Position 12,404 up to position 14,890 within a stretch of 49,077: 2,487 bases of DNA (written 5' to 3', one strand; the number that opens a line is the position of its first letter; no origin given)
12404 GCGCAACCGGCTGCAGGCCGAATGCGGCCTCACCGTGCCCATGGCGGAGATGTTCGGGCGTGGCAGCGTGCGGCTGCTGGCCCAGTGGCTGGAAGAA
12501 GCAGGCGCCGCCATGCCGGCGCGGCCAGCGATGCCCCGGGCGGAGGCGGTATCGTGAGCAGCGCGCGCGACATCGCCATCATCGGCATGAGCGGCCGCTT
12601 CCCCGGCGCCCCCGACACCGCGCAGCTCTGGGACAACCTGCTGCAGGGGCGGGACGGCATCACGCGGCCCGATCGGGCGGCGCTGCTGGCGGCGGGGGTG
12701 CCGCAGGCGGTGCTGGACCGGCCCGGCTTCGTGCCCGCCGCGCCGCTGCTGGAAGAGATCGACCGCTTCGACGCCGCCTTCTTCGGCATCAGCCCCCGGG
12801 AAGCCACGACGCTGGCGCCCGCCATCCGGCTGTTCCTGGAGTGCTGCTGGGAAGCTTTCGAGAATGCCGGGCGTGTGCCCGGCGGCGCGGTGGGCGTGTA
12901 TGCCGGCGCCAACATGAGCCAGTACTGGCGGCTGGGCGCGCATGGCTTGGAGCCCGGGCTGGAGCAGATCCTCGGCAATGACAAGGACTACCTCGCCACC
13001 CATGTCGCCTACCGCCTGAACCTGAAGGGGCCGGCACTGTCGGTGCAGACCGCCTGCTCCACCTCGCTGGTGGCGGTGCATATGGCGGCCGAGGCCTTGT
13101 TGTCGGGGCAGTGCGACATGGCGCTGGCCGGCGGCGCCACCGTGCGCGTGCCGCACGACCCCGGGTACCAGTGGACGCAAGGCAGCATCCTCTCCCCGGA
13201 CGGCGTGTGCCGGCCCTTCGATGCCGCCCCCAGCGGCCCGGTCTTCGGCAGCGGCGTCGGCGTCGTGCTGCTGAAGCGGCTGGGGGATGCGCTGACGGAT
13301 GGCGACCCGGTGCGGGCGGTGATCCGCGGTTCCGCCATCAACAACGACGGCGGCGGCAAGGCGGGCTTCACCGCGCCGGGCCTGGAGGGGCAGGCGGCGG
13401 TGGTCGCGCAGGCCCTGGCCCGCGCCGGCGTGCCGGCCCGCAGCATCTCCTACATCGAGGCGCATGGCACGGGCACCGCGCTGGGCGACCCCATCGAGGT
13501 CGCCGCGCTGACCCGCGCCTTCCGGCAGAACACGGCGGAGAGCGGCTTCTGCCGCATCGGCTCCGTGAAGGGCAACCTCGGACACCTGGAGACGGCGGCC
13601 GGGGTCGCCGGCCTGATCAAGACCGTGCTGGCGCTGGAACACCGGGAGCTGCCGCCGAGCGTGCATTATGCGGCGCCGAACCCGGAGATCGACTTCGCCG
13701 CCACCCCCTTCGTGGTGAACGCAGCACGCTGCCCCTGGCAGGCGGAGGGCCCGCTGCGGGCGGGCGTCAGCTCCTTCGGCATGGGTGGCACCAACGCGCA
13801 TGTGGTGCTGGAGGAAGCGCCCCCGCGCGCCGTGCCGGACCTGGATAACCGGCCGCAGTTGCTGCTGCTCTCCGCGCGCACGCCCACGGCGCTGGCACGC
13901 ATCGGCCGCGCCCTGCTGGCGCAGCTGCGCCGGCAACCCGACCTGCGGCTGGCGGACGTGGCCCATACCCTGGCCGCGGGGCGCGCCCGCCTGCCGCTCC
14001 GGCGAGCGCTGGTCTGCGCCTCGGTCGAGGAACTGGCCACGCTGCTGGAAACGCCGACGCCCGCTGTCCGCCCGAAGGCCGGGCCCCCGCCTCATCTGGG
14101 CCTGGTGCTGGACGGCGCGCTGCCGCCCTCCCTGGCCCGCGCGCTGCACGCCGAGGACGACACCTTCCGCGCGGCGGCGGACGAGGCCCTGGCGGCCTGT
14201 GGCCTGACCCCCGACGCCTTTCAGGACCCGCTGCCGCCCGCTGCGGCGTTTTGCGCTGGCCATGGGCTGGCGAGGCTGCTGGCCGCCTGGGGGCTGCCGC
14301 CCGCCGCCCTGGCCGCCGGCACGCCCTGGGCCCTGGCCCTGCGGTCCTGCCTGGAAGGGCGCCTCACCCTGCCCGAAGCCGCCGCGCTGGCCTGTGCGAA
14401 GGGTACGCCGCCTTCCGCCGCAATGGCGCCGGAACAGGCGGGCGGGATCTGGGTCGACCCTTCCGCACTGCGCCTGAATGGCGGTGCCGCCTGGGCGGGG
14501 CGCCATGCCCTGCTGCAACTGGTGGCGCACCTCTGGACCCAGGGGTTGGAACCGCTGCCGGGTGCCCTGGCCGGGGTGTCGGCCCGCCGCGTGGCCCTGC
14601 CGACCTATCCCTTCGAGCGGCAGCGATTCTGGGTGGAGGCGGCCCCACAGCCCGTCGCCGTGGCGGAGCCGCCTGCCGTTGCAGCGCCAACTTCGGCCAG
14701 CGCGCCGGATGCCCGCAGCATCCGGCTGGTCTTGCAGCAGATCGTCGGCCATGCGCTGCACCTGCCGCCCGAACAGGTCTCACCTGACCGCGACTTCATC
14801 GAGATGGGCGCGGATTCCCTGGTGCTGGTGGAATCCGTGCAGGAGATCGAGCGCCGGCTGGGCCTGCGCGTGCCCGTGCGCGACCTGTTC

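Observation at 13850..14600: Decayed acyltransferase in the aminotransferase-bearing PKS module (GHSxG replaced by GHGLA, core shortened)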

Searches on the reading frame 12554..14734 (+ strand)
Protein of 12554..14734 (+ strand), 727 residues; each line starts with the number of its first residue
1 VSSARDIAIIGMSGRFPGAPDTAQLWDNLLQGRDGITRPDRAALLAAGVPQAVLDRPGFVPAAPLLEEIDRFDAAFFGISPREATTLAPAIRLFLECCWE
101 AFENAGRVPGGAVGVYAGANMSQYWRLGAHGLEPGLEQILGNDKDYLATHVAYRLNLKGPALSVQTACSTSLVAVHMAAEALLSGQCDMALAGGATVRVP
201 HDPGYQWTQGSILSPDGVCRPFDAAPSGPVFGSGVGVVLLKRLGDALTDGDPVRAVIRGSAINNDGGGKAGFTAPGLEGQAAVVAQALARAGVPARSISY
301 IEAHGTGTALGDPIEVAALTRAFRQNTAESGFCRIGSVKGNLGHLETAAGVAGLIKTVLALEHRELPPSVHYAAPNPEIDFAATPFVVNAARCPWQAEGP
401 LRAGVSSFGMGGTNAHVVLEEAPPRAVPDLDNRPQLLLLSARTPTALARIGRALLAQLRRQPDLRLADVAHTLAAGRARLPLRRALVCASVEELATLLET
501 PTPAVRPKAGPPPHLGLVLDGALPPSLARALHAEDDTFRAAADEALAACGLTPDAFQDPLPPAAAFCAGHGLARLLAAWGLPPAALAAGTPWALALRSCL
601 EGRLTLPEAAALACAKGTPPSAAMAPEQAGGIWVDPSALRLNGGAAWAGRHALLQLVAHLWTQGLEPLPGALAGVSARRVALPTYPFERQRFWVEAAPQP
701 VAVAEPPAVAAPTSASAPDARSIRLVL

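Call 46: predict_structure(alignment_id=A1)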
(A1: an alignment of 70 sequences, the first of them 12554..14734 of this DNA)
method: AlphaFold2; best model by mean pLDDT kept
length: 727 residues; sequences in the alignment: 70
mean_pLDDT: 89.1   pTM: 0.91
mean pLDDT of the five models: 89.1, 88.2, 88.0, 87.4, 87.2
residues with pLDDT >= 90: 536; 70-90: 111; 50-70: 42; < 50: 38
segments of 3 or more residues with pLDDT < 50: 1-3, 621-634, 708-727
pLDDT, mean of each block of 10 residues (from residue 1): 77 98 98 96 93 96 92 97 94 98 97 97 78 75 93 98 97 98 98 95 91 96 96 97 96 98 88 88 98 97 94 97 98 98 97 99 98 97 98 96 95 96 88 92 96 96 93 94 95 95 87 76 83 93 97 91 93 92 77 89 95 74 44 49 62 89 88 83 96 83 53 41 34
secondary structure, 60 per line:
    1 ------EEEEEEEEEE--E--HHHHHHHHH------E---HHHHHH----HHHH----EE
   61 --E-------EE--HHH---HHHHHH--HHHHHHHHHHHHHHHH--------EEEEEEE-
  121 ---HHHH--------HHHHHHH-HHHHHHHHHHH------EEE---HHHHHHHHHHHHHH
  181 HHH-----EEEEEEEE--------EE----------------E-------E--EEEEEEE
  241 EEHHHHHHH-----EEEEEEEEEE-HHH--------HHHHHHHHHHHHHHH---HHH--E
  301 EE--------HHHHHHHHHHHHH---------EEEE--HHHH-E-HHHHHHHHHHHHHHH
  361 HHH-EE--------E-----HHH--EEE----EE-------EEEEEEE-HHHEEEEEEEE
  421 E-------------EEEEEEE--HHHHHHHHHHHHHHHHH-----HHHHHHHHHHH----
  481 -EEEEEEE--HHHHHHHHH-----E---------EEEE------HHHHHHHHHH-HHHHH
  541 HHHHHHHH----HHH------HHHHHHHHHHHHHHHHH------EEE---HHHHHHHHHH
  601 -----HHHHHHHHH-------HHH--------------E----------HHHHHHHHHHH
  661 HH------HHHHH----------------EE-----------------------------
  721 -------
elements in order (helices of 4 or more, strands of 3 or more residues): E7-16 H22-30 H41-46 H51-54 H81-86 H89-104 E113-119 H124-127 H136-142 H144-154 E161-163 H167-183 E189-196 E234-242 H243-249 E255-264 H277-291 E300-302 H311-323 E333-336 H339-342 H346-363 E386-388 E402-408 E413-421 E435-441 H444-460 H466-476 E482-488 H491-499 E515-518 H525-534 H536-548 H562-578 E585-587 H591-600 H606-614 H650-662 H669-673

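Call 49: fold_search(model_id=the predicted structure, library=pdb)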
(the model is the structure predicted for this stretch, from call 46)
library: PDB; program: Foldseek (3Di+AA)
matches with E <= 10: 1199; with E <= 0.001: 1105
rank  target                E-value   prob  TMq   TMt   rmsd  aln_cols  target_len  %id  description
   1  4oqj                  1.4e-72  1.00  0.83  0.88   4.6       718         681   45  Streptomcyes albus JA3453 oxazolomycin ketosynthase domain OzmQ KS1 (released 2014-03-19)
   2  4wky_A                1.5e-69  1.00  0.74  0.93   2.7       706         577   42  Streptomcyes albus JA3453 oxazolomycin ketosynthase domain OzmN KS2 (released 2014-10-29)
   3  4wky_B                3.4e-68  1.00  0.74  0.93   3.8       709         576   42  Streptomcyes albus JA3453 oxazolomycin ketosynthase domain OzmN KS2 (released 2014-10-29)
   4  8xju_A                2.0e-64  1.00  0.81  0.69   6.2       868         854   33  Cryo-EM structure of colibactin assembly line polyketide synthase ClbI (apo state) (released 2025-05-21)
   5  8xju_B                2.4e-64  1.00  0.81  0.69   6.0       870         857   33  Cryo-EM structure of colibactin assembly line polyketide synthase ClbI (apo state) (released 2025-05-21)
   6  8cjh_A                2.9e-63  1.00  0.75  0.79   6.1       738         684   35  Architecture of a PKS-NRPS hybrid megaenzyme involved in the biosynthesis of the genotoxin colibactin (released 2023-04-26)
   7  8xjy_B                2.1e-62  1.00  0.82  0.69   7.1       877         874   33  Cryo-EM structure of colibactin assembly line polyketide synthase ClbI KS-AT didomain crosslinked with ClbI ACP (released 2025-05-21)
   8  8xbl_B                4.5e-62  1.00  0.79  0.77   5.4       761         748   34  Cryo-EM structure of colibactin assembly line polyketide synthase ClbC (apo state) (released 2025-05-21)
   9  8xbl_A                9.7e-62  1.00  0.79  0.77   5.7       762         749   34  Cryo-EM structure of colibactin assembly line polyketide synthase ClbC (apo state) (released 2025-05-21)
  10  8xjy_A                2.5e-61  1.00  0.82  0.69   6.6       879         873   33  Cryo-EM structure of colibactin assembly line polyketide synthase ClbI KS-AT didomain crosslinked with ClbI ACP (released 2025-05-21)
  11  8xjz_B                3.4e-60  1.00  0.81  0.68   6.6       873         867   33  Cryo-EM structure of colibactin assembly line polyketide synthase ClbI KS-AT didomain crosslinked with its precursor m (released 2025-05-21)
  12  8xjz_A                2.0e-59  1.00  0.80  0.68   6.7       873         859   32  Cryo-EM structure of colibactin assembly line polyketide synthase ClbI KS-AT didomain crosslinked with its precursor m (released 2025-05-21)
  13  4mz0_A                2.6e-59  1.00  0.75  0.62   3.5       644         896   37  Structure of a ketosynthase-acyltransferase di-domain from module CurL of the curacin A polyketide synthase (released 2014-01-29)
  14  6mhl_A                8.8e-59  1.00  0.70  0.90   8.1       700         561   30  Crystal structure of ketosynthase twelve from bacillaene polyketide synthase in Bacillus amyloliquefaciens (released 2019-09-25)
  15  4mz0_B                5.7e-58  1.00  0.78  0.70   6.9       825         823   32  Structure of a ketosynthase-acyltransferase di-domain from module CurL of the curacin A polyketide synthase (released 2014-01-29)
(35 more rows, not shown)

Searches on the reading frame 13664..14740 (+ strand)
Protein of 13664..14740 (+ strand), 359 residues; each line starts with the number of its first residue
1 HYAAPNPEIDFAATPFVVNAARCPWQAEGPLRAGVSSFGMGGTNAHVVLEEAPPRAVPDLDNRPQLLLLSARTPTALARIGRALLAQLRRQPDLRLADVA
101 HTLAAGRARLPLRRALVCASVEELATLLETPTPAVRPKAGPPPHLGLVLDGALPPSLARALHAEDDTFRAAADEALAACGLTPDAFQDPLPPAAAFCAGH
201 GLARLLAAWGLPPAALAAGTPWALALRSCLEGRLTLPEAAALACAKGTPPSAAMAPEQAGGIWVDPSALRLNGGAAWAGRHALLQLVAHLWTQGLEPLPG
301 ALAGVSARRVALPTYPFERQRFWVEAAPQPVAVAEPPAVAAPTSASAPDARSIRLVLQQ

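Call 7: search_protein_families(library=pfam, proteins=[window:13844-14740:+], max_evalue=10)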
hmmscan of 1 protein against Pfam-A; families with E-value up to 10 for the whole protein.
window:13844-14740:+ (299 aa): 3 families
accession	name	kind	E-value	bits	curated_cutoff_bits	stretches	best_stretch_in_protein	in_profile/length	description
PF22621.2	CurL-like_PKS_C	-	2.1e-17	63.3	27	1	5-68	1-64/64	CurL-like, PKS C-terminal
PF22336.2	RhiE-like_linker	-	5.9e-12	45.8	27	1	9-69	2-61/67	RhiE-like, KS-MAT linker domain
PF16197.11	KAsynt_C_assoc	-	0.044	14.6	33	1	2-53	58-107/111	Ketoacyl-synthetase C-terminal extension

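Call 50: search_solved_structures(query=window:13664-14740:+, max_evalue=0.001, show_alignments=3)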
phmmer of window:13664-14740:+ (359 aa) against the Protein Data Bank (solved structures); distinct sequences matched with E-value up to 0.001: 60.
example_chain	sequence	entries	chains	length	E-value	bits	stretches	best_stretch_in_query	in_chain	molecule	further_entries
7zma_A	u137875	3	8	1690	1.1e-37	133.5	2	3-127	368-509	Putative polyketide synthase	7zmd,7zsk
4oqj_A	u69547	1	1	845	2.4e-36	129.1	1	2-351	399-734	PKS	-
4wky_A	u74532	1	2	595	3.7e-36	128.5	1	3-125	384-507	Beta-ketoacyl synthase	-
8xjy_A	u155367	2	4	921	1.2e-27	100.5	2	1-151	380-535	Polyketide synthase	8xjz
8xju_A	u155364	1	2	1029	2e-27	99.7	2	1-151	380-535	Polyketide synthase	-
7s2x_A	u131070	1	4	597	8.4e-24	87.8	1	6-129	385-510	SalC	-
8cjh_A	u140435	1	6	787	1.3e-23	87.2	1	4-330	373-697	Colibactin hybrid non-ribosomal peptide synthetase/type I polyketide synthase ClbK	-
4mz0_A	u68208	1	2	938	3.2e-21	79.4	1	1-128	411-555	CurL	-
2qo3_A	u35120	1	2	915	2.5e-20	76.4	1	1-125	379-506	EryAII Erythromycin polyketide synthase modules 3 and 4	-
6c9u_A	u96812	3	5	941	3.1e-20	76.1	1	1-125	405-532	6-deoxyerythronolide-B synthase EryA2, modules 3 and 4 | EryAII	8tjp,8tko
5e5n_A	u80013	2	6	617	5.7e-20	75.2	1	2-128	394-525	Polyketide synthase PksL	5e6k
5erf_A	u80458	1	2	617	5.8e-20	75.2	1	2-128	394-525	Polyketide synthase PksL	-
8tpw_A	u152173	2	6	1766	8.1e-20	74.7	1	1-125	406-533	EryAII,EryAII,EryAII,EryAII,6-deoxyerythronolide-B synthase EryA3, modules 5 and 6 | EryAII,EryAII,EryAII,6-deoxyerythronolide-B synthase EryA3, modules 5 and 6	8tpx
5eny_A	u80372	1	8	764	1.7e-19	73.7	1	2-128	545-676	Polyketide synthase PksL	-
7m7e_B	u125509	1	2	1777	1.8e-19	73.6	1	1-125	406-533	6-deoxyerythronolide-B synthase EryA2, modules 3 and 4,EryAI,6-deoxyerythronolide-B syntha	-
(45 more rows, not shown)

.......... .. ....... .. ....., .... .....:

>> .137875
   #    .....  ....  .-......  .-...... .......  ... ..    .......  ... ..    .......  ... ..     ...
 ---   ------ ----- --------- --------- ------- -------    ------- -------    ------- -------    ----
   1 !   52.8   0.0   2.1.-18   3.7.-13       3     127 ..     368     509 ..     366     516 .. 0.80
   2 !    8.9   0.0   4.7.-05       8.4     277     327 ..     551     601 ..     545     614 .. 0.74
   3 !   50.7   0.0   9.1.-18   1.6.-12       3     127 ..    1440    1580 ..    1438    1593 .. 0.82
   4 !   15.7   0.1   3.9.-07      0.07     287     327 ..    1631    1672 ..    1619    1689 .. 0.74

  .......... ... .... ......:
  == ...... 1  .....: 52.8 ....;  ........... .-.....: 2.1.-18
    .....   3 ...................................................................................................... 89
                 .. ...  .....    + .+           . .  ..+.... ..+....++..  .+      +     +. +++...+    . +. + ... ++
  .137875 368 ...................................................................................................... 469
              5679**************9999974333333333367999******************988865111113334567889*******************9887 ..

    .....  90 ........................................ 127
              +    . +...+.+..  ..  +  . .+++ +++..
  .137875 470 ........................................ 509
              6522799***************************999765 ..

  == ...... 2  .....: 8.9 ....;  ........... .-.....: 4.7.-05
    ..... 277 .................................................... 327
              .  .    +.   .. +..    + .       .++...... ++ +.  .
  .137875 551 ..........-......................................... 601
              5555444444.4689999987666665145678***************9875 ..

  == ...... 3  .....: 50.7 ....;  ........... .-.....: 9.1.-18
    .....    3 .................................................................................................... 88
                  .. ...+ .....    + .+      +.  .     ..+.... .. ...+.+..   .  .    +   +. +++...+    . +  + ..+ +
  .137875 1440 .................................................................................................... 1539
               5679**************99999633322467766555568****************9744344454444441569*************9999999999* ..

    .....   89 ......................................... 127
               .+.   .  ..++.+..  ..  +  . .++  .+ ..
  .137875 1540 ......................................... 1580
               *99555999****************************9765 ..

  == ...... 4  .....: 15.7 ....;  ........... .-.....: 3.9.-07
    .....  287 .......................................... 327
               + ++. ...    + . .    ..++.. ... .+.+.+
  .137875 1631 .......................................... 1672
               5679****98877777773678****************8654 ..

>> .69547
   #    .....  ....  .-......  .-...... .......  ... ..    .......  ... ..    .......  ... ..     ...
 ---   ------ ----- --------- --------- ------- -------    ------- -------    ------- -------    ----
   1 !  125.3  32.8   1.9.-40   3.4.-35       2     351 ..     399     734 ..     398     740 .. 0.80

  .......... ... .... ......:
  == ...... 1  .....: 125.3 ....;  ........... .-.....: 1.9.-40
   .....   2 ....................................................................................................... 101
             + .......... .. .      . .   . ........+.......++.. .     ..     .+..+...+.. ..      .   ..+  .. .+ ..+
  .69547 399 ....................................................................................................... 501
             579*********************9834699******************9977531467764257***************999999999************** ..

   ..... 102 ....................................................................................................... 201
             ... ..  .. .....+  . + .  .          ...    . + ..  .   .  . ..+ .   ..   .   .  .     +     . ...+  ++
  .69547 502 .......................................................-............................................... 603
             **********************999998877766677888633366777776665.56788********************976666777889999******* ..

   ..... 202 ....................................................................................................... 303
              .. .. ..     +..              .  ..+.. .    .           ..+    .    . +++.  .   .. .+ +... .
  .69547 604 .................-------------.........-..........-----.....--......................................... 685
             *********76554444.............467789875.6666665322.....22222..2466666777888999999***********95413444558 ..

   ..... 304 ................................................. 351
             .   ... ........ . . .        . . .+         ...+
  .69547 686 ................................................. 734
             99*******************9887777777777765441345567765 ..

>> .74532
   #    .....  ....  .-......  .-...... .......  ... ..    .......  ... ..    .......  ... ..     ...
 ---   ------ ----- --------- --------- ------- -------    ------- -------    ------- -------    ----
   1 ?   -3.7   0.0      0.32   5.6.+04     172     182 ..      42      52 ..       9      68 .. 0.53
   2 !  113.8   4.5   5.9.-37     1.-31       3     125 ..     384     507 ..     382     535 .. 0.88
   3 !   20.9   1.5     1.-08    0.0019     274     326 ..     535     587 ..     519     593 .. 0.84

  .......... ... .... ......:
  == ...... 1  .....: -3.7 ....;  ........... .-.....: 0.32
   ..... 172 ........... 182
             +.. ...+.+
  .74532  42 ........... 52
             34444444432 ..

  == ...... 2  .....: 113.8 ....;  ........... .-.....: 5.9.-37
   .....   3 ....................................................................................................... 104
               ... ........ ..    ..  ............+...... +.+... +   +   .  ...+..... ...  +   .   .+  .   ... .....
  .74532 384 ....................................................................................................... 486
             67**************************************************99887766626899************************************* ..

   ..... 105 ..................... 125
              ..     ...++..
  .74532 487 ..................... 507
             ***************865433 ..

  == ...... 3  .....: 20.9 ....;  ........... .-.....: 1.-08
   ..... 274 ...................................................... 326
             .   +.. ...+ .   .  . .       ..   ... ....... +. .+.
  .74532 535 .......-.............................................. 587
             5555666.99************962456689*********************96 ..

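Call 68: search_protein_families(library=ncbifam, proteins=[window:13844-14740:+], max_evalue=0.01)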
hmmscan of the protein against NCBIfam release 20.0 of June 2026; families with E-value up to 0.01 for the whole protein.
window:13844-14740:+ (299 aa): 1 family
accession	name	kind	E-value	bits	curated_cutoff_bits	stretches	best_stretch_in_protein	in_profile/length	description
NF045894.1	PKS_plus_SDR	equivalog_domain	2.5e-16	58.5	1740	2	219-272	831-885/1515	type I polyketide synthase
